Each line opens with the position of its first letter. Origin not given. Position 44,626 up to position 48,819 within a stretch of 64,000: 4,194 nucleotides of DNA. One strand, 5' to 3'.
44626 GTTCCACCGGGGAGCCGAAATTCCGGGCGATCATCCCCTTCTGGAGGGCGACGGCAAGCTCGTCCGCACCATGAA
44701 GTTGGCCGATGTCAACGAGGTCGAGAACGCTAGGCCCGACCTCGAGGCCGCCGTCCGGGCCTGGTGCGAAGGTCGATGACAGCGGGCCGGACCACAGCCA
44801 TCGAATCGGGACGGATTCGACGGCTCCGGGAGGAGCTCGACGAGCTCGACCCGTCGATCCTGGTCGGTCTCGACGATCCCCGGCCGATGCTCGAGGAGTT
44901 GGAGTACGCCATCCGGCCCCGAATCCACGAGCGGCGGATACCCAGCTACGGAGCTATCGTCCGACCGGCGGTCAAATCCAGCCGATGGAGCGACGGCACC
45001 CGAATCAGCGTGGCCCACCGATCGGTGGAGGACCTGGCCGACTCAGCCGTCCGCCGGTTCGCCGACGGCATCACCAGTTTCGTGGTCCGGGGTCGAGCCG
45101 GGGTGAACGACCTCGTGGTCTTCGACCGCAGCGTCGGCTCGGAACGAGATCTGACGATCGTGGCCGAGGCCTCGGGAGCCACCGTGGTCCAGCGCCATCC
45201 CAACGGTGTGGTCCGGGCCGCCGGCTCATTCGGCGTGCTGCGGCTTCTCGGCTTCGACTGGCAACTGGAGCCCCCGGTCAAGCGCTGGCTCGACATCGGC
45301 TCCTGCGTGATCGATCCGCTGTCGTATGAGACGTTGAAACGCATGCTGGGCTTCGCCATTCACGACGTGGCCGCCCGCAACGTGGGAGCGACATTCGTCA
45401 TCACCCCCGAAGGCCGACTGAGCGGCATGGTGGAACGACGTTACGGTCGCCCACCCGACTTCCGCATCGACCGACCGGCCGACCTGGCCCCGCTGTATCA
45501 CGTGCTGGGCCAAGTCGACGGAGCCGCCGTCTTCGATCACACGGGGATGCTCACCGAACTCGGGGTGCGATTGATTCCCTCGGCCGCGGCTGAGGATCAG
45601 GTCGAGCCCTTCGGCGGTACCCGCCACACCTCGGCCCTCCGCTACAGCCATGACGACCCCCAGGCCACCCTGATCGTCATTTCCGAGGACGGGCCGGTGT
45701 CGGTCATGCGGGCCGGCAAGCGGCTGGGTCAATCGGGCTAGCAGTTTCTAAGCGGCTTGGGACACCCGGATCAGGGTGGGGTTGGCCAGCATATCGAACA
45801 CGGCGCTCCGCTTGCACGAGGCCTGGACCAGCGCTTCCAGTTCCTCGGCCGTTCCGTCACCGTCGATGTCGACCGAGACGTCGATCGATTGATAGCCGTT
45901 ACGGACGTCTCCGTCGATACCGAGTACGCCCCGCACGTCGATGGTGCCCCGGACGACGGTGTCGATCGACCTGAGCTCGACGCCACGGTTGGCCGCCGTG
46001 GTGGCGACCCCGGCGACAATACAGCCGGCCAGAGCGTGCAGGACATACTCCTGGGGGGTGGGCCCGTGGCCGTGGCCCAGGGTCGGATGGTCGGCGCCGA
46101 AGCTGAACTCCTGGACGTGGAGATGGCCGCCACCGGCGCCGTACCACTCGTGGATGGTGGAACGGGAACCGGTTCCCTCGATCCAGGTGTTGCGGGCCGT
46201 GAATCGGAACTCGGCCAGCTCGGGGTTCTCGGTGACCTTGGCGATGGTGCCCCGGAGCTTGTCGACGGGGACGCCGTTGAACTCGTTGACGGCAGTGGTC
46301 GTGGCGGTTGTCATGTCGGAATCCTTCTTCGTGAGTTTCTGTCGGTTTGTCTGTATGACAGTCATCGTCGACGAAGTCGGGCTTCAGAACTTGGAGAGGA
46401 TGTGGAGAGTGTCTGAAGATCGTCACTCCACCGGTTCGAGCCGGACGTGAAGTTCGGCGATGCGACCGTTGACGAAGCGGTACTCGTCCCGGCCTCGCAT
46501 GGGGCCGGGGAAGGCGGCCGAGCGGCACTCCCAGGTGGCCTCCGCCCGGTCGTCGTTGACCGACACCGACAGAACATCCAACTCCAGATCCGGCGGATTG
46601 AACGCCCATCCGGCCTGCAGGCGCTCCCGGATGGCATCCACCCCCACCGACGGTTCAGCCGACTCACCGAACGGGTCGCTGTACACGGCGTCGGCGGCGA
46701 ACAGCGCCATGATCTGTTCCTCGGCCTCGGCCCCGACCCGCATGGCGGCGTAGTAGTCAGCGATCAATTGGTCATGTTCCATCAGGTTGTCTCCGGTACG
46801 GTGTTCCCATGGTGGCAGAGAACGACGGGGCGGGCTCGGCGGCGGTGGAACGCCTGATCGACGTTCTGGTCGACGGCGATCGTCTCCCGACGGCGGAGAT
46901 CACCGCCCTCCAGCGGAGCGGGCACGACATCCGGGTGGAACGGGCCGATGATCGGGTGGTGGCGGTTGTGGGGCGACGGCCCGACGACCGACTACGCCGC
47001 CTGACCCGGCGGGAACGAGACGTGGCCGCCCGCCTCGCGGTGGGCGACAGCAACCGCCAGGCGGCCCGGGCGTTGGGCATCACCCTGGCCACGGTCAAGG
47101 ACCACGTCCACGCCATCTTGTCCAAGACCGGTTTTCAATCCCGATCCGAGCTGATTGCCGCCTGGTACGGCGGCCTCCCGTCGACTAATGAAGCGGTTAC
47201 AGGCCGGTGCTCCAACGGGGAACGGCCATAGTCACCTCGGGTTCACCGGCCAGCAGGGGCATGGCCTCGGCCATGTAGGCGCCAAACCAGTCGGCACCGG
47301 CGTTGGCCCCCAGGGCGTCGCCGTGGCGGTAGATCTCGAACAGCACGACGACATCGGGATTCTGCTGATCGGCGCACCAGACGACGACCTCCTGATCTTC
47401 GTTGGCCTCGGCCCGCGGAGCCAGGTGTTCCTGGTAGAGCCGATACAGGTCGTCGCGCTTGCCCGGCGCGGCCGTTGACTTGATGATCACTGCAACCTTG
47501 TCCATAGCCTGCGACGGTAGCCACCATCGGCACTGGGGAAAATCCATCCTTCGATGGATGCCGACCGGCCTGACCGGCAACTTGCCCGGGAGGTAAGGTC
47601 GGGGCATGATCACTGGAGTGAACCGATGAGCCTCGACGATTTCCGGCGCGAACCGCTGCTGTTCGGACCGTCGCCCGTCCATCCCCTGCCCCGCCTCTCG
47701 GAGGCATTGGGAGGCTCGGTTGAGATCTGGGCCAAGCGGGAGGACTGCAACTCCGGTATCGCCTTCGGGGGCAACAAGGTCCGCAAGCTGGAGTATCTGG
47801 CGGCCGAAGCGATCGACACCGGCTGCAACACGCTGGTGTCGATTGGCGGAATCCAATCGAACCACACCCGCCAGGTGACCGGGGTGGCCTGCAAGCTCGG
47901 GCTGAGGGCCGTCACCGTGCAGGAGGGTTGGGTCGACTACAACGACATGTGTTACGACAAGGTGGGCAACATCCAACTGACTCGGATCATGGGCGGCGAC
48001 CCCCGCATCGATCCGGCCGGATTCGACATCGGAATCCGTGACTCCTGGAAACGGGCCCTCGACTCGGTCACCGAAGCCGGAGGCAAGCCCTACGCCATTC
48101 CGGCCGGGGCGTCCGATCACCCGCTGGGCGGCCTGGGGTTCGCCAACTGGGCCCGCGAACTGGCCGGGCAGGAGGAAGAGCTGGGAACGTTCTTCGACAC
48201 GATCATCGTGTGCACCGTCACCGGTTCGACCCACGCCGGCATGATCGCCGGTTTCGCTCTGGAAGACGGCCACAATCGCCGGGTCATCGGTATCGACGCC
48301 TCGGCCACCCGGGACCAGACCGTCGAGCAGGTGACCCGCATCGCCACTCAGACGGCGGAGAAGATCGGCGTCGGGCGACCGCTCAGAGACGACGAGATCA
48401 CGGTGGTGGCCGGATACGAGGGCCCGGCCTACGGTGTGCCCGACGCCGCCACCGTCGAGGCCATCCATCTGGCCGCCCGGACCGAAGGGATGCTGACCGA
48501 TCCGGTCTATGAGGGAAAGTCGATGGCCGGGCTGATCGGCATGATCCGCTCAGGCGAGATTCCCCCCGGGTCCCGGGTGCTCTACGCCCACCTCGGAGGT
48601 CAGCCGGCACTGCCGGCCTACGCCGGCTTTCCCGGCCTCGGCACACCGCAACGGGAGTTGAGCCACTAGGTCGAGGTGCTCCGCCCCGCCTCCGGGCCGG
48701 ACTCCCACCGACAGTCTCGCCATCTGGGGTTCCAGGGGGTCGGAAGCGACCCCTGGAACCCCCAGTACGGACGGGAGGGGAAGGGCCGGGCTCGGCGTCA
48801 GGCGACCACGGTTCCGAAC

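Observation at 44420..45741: Atypical diadenylate-cyclase-domain protein with an unknown (possibly degenerate DAC-like) N-terminal half, coupled to a DUF1801 gene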

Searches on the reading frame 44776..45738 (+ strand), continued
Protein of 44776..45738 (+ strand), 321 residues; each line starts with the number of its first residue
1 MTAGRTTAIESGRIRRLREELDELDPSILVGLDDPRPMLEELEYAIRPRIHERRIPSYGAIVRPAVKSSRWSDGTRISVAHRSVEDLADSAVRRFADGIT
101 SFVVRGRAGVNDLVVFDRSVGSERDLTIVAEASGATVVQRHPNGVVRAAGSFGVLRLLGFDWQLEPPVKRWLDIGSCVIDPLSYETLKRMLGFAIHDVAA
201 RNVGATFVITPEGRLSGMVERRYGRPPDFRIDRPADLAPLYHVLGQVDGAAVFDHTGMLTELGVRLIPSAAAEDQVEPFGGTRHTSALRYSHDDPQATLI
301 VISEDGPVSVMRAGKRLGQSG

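Call 61: list_cluster_members(proteins=[P0001, P0160, P0174, P0179, P0195, P0218, P0207, P0222, P0258, P0215])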
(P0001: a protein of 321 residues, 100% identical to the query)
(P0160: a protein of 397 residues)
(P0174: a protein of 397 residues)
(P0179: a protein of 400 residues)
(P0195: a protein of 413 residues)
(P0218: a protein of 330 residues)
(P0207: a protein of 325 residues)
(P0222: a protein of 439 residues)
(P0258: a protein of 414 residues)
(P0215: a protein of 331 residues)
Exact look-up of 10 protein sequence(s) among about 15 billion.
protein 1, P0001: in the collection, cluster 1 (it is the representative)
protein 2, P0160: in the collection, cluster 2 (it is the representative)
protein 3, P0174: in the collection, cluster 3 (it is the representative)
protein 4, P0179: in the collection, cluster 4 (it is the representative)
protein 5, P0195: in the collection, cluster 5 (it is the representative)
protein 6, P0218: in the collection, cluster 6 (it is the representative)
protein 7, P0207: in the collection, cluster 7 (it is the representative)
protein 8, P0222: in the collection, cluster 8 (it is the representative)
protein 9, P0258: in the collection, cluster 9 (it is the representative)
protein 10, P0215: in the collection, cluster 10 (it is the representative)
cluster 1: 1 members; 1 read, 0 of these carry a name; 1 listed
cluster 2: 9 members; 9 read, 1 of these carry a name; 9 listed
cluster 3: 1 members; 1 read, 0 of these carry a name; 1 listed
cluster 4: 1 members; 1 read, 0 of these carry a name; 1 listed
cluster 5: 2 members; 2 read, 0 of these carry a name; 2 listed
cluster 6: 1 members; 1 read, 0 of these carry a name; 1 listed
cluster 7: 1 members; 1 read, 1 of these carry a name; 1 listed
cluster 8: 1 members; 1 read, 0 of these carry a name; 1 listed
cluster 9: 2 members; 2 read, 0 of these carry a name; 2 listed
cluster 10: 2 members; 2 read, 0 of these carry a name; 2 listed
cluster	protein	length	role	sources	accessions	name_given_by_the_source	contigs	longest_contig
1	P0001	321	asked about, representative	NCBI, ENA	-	-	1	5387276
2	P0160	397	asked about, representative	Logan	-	-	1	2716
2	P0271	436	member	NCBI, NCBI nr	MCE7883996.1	MAG: hypothetical protein DYH08_09085 [Actinobacteria bacterium ATB1] | hypothetical protein [Actinobacteria bacterium ATB1]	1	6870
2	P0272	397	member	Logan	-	-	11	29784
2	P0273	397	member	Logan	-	-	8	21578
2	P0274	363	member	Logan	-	-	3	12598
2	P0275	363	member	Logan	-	-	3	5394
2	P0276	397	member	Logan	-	-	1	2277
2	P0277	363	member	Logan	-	-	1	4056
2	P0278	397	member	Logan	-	-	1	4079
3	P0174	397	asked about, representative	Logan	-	-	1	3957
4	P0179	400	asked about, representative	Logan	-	-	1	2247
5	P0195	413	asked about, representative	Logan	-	-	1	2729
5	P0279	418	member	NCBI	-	-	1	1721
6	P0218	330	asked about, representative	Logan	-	-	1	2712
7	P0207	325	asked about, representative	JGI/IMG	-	DisA bacterial checkpoint controller nucleotide-binding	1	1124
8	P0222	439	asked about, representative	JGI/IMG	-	-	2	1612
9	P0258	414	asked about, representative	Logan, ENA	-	-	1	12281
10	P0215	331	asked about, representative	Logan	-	-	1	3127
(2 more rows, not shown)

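Call 64: search_protein_families(library=padloc, proteins=[window:44776-45738:+], max_evalue=0.01)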
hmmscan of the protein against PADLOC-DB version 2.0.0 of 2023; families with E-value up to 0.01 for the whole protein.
window:44776-45738:+ (321 aa): 0 families

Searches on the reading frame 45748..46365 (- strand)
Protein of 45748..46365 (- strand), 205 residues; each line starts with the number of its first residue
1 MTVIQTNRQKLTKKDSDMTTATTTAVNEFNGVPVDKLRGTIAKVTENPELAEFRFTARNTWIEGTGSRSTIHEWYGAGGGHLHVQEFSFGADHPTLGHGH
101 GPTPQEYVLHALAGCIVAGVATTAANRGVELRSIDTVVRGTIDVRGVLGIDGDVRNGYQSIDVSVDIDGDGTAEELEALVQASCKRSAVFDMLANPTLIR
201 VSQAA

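Call 4: search_protein_families(library=pfam, proteins=[window:45748-46365:-], max_evalue=1)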
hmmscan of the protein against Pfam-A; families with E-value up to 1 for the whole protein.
window:45748-46365:- (205 aa): 3 families
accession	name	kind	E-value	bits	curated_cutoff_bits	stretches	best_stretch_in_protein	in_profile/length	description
PF02566.24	OsmC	-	1.1e-16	61.5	27.5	1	97-200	1-98/100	OsmC-like protein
PF03797.25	Autotransporter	-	0.061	13.5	26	1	61-176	2-109/255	Autotransporter beta-domain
PF19116.6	DUF5801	-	0.089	13.5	27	1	87-182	23-100/137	Domain of unknown function (DUF5801)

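Call 64: search_protein_families(library=padloc, proteins=[window:45748-46365:-], max_evalue=0.01)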
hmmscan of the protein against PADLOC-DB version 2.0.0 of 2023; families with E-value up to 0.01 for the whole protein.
window:45748-46365:- (205 aa): 0 families

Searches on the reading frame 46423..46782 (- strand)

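Call 49: search_protein_families(library=pfam, proteins=[window:46423-46782:-], max_evalue=0.001)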
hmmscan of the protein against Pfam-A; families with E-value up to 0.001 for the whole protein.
window:46423-46782:- (119 aa): 2 families
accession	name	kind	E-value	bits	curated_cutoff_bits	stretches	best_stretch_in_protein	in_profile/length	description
PF12680.13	SnoaL_2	-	1.2e-14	55.1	27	1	9-110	3-101/102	SnoaL-like domain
PF07366.18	SnoaL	-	0.00011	22.5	28.4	0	22-110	17-112/126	SnoaL-like polyketide cyclase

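Call 64: search_protein_families(library=padloc, proteins=[window:46423-46782:-], max_evalue=0.01)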
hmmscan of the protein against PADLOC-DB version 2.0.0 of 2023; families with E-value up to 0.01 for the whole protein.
window:46423-46782:- (119 aa): 0 families

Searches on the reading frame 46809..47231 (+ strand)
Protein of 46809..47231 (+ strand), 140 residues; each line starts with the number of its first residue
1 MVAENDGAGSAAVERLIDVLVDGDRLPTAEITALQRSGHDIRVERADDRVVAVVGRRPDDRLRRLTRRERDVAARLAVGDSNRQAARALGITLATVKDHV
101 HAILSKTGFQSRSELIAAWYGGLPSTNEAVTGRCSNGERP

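Call 49: search_protein_families(library=pfam, proteins=[window:46809-47231:+], max_evalue=0.001)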
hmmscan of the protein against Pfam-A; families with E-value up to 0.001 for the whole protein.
window:46809-47231:+ (140 aa): 1 family
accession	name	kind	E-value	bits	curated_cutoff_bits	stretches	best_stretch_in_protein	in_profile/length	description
PF00196.25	GerE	-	1.8e-11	43.9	23.5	1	65-116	3-54/57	Bacterial regulatory proteins, luxR family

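Call 64: search_protein_families(library=padloc, proteins=[window:46809-47231:+], max_evalue=0.01)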
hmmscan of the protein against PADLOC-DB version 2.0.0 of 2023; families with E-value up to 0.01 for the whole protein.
window:46809-47231:+ (140 aa): 3 families
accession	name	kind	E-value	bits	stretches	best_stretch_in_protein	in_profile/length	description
PDLC01855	CARF3--CARF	-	8.3e-08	30.2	1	41-106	194-259/288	-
PDLC01851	CARF3--CARF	-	4.6e-05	21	1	63-107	208-252/279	-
PDLC01848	CARF3--CARF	-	0.00011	20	1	16-106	85-176/197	-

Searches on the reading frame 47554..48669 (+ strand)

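Call 49: search_protein_families(library=pfam, proteins=[window:47554-48669:+], max_evalue=0.001)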
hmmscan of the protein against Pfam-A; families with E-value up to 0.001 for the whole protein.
window:47554-48669:+ (371 aa): 1 family
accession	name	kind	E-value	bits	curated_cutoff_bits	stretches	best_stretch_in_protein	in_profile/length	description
PF00291.31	PALP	-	6.1e-42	144.4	35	1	36-346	4-293/295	Pyridoxal-phosphate dependent enzyme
